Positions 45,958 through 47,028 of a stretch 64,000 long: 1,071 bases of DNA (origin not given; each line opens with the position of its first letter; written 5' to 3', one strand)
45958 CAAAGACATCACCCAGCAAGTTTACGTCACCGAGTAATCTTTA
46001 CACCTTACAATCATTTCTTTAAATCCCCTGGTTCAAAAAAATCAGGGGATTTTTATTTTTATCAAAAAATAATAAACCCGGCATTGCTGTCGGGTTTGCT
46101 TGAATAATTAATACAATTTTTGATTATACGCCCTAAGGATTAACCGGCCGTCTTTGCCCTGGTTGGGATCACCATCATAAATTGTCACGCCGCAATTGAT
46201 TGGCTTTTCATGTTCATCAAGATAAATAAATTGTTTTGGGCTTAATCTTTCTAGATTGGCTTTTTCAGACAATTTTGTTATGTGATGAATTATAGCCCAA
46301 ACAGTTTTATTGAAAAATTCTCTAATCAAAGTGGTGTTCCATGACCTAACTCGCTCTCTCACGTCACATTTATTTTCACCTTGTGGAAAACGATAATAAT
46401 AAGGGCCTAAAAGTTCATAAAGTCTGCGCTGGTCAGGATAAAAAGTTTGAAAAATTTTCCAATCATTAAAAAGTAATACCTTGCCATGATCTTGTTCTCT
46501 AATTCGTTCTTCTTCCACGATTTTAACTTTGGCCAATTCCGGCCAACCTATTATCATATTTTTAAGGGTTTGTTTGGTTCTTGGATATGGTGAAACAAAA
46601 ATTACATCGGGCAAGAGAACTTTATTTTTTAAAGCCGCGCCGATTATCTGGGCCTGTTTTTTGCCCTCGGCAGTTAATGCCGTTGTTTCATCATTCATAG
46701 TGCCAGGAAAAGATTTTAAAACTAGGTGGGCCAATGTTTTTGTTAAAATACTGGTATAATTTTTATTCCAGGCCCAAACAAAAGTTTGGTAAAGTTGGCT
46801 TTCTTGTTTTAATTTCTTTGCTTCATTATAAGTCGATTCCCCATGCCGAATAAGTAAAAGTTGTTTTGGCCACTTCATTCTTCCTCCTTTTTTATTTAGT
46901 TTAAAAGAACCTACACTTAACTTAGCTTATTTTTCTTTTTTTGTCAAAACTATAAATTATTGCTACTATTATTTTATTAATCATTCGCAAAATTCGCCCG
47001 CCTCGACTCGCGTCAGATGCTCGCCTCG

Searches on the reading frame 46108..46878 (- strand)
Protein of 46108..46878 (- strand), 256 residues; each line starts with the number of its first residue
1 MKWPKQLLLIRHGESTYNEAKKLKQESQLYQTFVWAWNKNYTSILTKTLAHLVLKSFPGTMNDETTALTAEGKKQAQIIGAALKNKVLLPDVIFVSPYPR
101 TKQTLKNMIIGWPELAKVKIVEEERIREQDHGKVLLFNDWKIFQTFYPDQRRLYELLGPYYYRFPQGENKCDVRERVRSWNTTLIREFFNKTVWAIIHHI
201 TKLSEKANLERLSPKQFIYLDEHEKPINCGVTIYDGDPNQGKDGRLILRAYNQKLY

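Call 80: search_protein_families(library=pfam, proteins=[window:46108-46878:-], max_evalue=0.001)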
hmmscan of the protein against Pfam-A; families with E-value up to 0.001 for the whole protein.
window:46108-46878:- (256 aa): 1 family
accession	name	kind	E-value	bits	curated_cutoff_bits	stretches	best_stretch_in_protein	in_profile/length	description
PF00300.27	His_Phos_1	-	6.9e-17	62.2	21.7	1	66-218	23-167/194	Histidine phosphatase superfamily (branch 1)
